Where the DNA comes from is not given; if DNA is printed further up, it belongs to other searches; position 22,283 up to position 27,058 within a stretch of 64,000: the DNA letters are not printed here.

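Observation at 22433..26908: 1491-aa GHKL-ATPase/DUF3883 giant protein as the immediate cargo of a Tn7-like module: candidate uncharacterised defense or conflict protein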

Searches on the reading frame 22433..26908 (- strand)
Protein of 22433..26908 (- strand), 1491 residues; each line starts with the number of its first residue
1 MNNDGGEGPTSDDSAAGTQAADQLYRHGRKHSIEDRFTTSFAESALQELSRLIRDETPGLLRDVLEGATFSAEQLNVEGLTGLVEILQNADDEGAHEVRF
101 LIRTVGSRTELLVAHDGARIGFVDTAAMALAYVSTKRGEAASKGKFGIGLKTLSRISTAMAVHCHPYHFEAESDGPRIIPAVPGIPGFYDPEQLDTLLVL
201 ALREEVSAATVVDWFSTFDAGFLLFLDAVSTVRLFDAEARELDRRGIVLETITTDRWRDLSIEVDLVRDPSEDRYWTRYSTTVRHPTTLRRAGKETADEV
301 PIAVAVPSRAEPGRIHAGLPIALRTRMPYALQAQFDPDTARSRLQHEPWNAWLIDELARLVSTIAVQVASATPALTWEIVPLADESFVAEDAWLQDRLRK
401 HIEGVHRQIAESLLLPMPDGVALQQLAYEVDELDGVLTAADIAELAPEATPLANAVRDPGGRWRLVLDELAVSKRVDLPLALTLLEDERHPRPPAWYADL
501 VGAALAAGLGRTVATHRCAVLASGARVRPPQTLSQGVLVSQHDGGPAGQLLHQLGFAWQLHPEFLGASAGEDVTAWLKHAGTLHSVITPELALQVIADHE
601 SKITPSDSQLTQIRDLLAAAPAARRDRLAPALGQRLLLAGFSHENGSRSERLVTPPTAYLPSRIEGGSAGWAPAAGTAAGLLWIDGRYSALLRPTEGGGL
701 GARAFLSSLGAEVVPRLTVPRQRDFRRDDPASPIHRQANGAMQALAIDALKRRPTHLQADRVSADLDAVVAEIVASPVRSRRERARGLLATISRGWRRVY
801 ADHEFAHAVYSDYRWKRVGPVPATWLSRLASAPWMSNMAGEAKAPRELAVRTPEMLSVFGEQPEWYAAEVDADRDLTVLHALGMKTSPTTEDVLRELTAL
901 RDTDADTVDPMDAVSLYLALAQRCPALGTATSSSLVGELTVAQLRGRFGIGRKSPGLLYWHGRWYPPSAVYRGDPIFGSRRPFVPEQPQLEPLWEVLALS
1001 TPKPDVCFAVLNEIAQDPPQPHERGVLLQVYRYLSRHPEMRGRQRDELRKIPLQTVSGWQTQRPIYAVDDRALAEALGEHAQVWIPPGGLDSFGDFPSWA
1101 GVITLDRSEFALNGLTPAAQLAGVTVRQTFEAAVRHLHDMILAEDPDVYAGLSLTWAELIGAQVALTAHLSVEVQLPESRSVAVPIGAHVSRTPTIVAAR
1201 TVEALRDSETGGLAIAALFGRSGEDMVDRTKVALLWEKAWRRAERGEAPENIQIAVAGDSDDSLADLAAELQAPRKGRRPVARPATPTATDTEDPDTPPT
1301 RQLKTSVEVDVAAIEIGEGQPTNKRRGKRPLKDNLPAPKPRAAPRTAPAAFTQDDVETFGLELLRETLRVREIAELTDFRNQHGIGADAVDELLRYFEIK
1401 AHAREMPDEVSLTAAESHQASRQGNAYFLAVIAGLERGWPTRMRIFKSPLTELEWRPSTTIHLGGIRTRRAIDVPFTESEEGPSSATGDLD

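Call 5: search_protein_families(library=pfam, proteins=[window:22433-26908:-], max_evalue=0.01)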
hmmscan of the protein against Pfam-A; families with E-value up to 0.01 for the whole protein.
window:22433-26908:- (1491 aa): 1 family
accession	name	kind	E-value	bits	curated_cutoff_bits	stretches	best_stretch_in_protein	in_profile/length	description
PF13020.12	NOV_C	-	0.002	18.6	22.1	1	1390-1435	38-82/91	Protein NO VEIN, C-terminal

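Call 6: search_protein_families(library=padloc, proteins=[window:22433-26908:-], max_evalue=0.01)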
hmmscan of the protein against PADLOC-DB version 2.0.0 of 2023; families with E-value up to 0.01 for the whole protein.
window:22433-26908:- (1491 aa): 6 families
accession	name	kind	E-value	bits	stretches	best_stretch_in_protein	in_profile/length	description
PDLC03968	TmtA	-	0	1241.1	1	9-1480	5-1484/1486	-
PDLC03966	TmtA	-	3.1e-18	63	1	71-361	35-370/1655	-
PDLC03964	TmtA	-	1.9e-15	54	1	83-398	50-389/1538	-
PDLC03972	TmtA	-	1.3e-14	51.2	1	85-383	47-360/1302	-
PDLC03969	TmtA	-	4e-10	35.9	1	210-385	181-361/1563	-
PDLC03965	TmtA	-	1.2e-09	34.8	1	82-489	33-462/1370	-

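Call 24: find_encoding_contigs(protein=window:22436-26908:-, flank=10000, max_places=6)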
Protein window:22436-26908:- (1491 aa): 1 contig read that carries it; 1 place shown.
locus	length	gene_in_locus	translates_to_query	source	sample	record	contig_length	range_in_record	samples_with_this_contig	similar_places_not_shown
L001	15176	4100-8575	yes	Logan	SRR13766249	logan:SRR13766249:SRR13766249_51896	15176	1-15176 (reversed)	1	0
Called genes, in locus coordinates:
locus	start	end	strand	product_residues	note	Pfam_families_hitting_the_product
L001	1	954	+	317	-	?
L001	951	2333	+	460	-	PF06527:TniQ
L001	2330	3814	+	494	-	PF06527:TniQ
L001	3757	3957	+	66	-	-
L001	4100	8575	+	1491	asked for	-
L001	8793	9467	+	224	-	PF12787:EcsC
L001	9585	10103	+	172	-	PF00156:Pribosyltran (weak)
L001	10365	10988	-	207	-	-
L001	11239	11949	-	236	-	PF01073:3Beta_HSD, PF01370:Epimerase, PF02719:Polysacc_synt_2 (faint), PF07993:NAD_binding_4 (faint), PF16363:GDP_Man_Dehyd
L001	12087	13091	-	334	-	-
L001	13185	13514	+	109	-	-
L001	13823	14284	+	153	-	-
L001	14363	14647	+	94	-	-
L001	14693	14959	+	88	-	PF02583:Trns_repr_metal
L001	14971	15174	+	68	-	?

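Call 25: find_homologous_proteins(query=window:22436-26908:-, max_evalue=0.00001)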
Query window:22436-26908:- (1491 aa): 87 proteins with E <= 0.00001 among 8000 candidates.
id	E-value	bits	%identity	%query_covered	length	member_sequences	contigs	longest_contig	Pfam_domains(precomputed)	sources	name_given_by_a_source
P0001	0.0e+0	3338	100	100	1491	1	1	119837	-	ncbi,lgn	-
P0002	4.5e-285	967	39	98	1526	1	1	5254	-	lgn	-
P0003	6.8e-271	920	39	98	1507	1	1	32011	-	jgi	jgi:hypothetical protein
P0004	1.9e-267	909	36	98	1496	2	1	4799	PF13020.13,PF13589.13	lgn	-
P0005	5.6e-267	907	37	99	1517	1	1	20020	-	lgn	-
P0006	5.4e-265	901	36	99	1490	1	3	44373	-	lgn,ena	-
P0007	4.1e-264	898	38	95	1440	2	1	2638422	-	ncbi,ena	-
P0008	1.4e-263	896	37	96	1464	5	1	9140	-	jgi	jgi:hypothetical protein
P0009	6.1e-261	887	36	99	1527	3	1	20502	-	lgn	-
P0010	3.7e-260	885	36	98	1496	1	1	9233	PF13589.13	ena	-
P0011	4.5e-260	884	37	99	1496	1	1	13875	-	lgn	-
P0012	2.0e-256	872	38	98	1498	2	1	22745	-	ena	-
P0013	1.4e-255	870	37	98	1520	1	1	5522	-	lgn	-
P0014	1.0e-254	867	37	99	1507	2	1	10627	PF13589.13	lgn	-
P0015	1.8e-254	866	36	99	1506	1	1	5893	-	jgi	jgi:hypothetical protein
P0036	2.6e-165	570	31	99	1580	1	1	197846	PF25794.2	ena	-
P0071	1.7e-121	425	30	97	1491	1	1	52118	-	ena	-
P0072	1.1e-119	419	29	95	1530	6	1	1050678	PF25794.2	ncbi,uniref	ncbi:ATP-binding protein [Streptomyces californicus]|uniref:ATP-binding protein n=1 Tax=Streptomyces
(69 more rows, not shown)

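Call 27: search_protein_families(library=ncbifam, proteins=[window:22436-26908:-], max_evalue=0.01)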
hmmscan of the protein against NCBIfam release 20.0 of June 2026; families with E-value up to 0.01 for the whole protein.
window:22436-26908:- (1491 aa): 1 family
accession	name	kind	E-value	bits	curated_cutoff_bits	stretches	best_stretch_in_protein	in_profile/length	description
NF047352.1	P_loop_sacsin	domain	5.2e-15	55.7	50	1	83-162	4-79/80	sacsin N-terminal ATP-binding-like domain-containing protein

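Call 33: search_solved_structures(query=A1, max_evalue=1)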
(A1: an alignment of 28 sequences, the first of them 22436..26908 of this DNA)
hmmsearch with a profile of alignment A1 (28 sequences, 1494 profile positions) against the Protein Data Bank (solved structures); distinct sequences matched with E-value up to 1: 5.
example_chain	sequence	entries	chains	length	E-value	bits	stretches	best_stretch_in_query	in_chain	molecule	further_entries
5v47_A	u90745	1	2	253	1.4e-06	29.1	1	72-98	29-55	Lizard sacsin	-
5v44_A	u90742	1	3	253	1.8e-06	28.8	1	72-101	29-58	Sacsin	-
5v45_A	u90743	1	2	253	3.9e-06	27.7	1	72-101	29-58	Sacsin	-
5v46_A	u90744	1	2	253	5.6e-06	27.1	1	72-101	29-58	Sacsin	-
6cmy_A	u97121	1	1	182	0.021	15.3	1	435-503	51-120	Melanoregulin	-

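Call 40: find_related_loci(query=A1, collection=genome_contigs, flank=10000)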
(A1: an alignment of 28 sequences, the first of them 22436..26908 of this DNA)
Query A1 (1491 aa) in genome_contigs; peptide patterns used: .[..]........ (x = any residue, [..] = any of these).
228 stretches matched a pattern; 188 encode a relative of the query (tblastn E <= 1e-3); the best 80 are kept; 80 distinct loci.
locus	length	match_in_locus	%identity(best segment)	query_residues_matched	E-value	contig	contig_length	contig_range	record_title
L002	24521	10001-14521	38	5-1467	0e+0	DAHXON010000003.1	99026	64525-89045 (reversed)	MAG TPA_asm: Chloroflexi bacterium isolate clean318 NODE_3_length_99026_cov_4.478944, whole genome shotgun sequence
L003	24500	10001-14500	38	10-1489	0e+0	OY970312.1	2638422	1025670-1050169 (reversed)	MAG: uncultured Thermoleophilia bacterium isolate MFD02242.bin.2.62 genome assembly, chromosome: 1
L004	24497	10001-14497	34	2-1480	0e+0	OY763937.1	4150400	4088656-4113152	MAG: Alphaproteobacteria bacterium isolate 94459814-87f5-4eb9-ae2d-17e88b2d30f0 genome assembly, chromosome: 1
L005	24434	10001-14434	36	8-1468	0e+0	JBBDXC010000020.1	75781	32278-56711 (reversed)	MAG: Dehalococcoidia bacterium isolate LejiaD_65_29 Lejia_D_654_length_75781_cov_18, whole genome shotgun sequence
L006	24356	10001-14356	35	29-1474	0e+0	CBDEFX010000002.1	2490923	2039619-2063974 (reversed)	MAG: Dehalococcoidia bacterium isolate bd3fcf20-00e0-4c08-a004-f645cab7dc39 genome assembly, contig: contig_2, whole gen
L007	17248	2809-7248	36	13-1467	0e+0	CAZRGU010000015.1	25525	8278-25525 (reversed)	MAG TPA_asm: uncultured Ectothiorhodospiraceae bacterium isolate SRP216583_co2_145 genome assembly, contig: NODE_1224_le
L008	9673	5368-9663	34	29-1454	0e+0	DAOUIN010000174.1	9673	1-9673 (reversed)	MAG TPA_asm: Dehalococcoidia bacterium isolate S25_171 k133_57295, whole genome shotgun sequence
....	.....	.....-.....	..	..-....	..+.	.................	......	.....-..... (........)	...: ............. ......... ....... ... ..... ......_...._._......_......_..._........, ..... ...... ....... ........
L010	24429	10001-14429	36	14-1471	0e+0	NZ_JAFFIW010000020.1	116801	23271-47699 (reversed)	Mesorhizobium sp. dw_380 20, whole genome shotgun sequence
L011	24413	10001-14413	32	6-1474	0e+0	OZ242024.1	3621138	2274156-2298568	MAG: Dehalococcoidia bacterium isolate d43f8009-68d3-414f-887a-1f958e937587 genome assembly, chromosome: 1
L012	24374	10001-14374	30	12-1478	6e-167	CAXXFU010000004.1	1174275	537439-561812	MAG: Devosiaceae bacterium isolate 65c2d7ec-85e6-4946-89d1-43c5b049ec55 genome assembly, contig: contig_4, whole genome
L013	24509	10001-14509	33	13-1467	0e+0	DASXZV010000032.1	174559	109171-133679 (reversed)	MAG TPA_asm: Solirubrobacteraceae bacterium isolate SMAG_U4862 k141_1795985, whole genome shotgun sequence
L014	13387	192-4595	30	1-1465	3e-159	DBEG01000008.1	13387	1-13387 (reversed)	MAG TPA_asm: Actinobacteria bacterium UBA912 UBA912_contig_679, whole genome shotgun sequence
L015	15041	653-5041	30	7-1465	1e-157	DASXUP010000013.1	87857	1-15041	MAG TPA_asm: Coriobacteriia bacterium isolate SMAG_U4721 k141_70749, whole genome shotgun sequence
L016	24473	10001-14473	31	19-1481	5e-156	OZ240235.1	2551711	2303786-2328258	MAG: Dehalococcoidia bacterium isolate ed65c047-e145-42da-9344-7ae81f1092be genome assembly, chromosome: 1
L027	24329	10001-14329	30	56-1480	2e-141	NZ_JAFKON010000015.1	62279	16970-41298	Arthrobacter humicola strain 53 NODE_15_length_62279_cov_40.474627, whole genome shotgun sequence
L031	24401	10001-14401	30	9-1484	2e-148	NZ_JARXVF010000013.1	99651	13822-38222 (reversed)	Pseudaminobacter soli (ex Li et al. 2025) strain NHI-8 Ga0498900_13, whole genome shotgun sequence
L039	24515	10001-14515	30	6-1480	1e-133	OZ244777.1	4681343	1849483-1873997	MAG: Rhodobacterales bacterium isolate 6e308b35-f33b-4e74-a489-fa43ae000682 genome assembly, chromosome: 1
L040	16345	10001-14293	28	37-1480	4e-156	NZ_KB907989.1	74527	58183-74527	Yoonia vestfoldensis DSM 16212 H147DRAFT_scaffold00017.17, whole genome shotgun sequence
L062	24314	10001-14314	30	35-1484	3e-150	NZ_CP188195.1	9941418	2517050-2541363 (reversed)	Bradyrhizobium genosp. P strain BDV5111 chromosome, complete genome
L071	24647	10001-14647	30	15-1491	6e-119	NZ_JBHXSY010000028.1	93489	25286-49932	Streptomyces sp. NPDC058701 NPDC058701_T43_F4.ctg-0028, whole genome shotgun sequence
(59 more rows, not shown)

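Call 44: find_homologous_proteins(query=P0088, max_evalue=1e-20)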
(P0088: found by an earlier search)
Query P0088 (668 aa): 1 proteins with E <= 1e-20 among 8000 candidates.
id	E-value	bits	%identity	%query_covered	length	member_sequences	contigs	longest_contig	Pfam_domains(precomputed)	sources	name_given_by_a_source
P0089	0.0e+0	1510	100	99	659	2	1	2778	-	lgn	-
